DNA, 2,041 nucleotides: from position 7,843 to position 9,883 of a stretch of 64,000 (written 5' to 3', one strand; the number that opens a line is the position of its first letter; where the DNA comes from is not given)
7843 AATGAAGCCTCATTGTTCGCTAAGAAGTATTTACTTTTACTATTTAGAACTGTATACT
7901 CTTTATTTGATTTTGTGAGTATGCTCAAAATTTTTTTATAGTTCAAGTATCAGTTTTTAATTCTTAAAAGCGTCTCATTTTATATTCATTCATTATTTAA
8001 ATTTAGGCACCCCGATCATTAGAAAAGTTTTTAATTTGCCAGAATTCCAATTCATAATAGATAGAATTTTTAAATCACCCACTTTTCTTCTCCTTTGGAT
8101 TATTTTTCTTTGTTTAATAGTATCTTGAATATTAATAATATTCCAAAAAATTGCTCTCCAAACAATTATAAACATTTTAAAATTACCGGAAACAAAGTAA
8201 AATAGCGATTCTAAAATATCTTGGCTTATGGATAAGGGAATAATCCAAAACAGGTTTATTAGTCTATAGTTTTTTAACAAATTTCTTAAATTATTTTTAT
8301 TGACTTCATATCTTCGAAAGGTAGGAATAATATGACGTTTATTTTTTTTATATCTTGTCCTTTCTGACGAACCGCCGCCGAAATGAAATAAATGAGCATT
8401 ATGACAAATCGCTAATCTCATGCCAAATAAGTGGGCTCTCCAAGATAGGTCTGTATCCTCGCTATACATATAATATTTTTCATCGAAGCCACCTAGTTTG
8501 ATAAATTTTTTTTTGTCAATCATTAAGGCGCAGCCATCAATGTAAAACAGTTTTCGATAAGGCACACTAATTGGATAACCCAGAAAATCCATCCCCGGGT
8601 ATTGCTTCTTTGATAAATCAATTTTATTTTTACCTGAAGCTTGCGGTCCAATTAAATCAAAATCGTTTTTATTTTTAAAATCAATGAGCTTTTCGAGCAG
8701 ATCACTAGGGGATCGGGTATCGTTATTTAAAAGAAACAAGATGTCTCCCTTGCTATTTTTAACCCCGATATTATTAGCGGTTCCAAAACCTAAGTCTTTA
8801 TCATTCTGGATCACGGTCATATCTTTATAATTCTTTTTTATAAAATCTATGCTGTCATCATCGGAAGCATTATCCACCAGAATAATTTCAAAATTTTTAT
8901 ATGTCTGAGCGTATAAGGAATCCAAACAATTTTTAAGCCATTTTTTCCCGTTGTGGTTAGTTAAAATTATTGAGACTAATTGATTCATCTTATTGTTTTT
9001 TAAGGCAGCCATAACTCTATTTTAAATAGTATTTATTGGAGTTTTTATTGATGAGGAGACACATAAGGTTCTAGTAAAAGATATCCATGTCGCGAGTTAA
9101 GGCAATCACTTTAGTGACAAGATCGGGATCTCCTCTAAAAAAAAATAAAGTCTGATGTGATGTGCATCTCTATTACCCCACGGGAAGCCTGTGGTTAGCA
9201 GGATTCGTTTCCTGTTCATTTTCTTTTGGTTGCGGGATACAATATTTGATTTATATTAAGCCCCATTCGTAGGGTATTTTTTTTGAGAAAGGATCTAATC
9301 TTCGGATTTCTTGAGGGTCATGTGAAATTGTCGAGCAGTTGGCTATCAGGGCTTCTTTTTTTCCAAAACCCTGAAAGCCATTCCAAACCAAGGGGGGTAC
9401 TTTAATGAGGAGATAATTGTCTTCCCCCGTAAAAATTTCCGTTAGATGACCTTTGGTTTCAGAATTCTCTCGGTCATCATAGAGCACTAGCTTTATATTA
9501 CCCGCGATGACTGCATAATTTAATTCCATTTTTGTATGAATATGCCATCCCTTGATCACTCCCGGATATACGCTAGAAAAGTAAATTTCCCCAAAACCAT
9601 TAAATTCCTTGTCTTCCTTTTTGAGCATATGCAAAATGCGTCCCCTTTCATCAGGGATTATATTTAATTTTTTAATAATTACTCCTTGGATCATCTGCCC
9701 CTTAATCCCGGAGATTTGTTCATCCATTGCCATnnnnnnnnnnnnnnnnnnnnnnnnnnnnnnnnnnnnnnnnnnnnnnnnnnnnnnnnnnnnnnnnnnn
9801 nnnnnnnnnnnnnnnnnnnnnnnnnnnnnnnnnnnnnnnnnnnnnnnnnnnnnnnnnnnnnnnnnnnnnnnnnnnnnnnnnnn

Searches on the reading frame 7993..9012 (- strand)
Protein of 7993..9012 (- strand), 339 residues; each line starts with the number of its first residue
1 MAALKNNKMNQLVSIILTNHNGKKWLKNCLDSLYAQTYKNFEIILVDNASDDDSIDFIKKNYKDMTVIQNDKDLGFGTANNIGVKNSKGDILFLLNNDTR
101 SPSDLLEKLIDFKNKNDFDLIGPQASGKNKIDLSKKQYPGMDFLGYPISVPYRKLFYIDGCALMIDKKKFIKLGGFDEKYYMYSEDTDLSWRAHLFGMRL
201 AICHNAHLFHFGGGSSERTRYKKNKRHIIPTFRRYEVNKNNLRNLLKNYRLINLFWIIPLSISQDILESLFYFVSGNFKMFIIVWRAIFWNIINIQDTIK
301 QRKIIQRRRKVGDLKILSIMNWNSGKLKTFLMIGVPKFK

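Call 7: search_protein_families(library=pfam, proteins=[window:7993-9012:-], max_evalue=0.01)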
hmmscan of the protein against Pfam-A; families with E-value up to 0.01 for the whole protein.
window:7993-9012:- (339 aa): 5 families
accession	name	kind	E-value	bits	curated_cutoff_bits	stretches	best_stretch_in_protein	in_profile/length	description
PF00535.33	Glycos_transf_2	-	1e-26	94.3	23.3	1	14-168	1-162/168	Glycosyl transferase family 2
PF10111.15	Glyco_tranf_2_2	-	2.2e-12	47.5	27.3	2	14-111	3-104/276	Glycosyltransferase like family 2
PF13641.12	Glyco_tranf_2_3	-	3.9e-09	37.3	27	1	13-122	3-120/230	Glycosyltransferase like family 2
PF02709.20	Glyco_transf_7C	-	1e-05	25.5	23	1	151-205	15-67/78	N-terminal domain of galactosyltransferase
PF13632.12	Glyco_trans_2_3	-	0.00018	21.8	27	1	163-283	77-188/198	Glycosyl transferase family group 2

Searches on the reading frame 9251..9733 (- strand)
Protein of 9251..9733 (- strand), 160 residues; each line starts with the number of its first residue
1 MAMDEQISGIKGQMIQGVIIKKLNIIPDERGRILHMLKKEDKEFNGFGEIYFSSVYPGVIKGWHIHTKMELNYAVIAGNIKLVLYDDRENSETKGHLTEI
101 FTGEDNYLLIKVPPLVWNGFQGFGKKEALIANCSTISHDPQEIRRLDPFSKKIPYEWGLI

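Call 7: search_protein_families(library=pfam, proteins=[window:9251-9733:-], max_evalue=0.01)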
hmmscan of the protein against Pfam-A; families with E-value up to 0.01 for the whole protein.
window:9251-9733:- (160 aa): 3 families
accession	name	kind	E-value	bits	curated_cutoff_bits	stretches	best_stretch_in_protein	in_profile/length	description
PF00908.23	dTDP_sugar_isom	-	6.7e-10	39.4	27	1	15-157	4-152/168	dTDP-4-dehydrorhamnose 3,5-epimerase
PF05523.17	FdtA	-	8.6e-06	26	23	1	18-151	3-128/131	WxcM-like, C-terminal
PF14667.12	Polysacc_synt_C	-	4.4e-05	24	28.7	1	28-87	3-57/111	Polysaccharide biosynthesis C-terminal domain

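Call 47: search_protein_families(library=ncbifam, proteins=[window:9251-9733:-], max_evalue=0.00001)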
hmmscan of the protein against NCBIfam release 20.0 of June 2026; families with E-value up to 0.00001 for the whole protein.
window:9251-9733:- (160 aa): 0 families
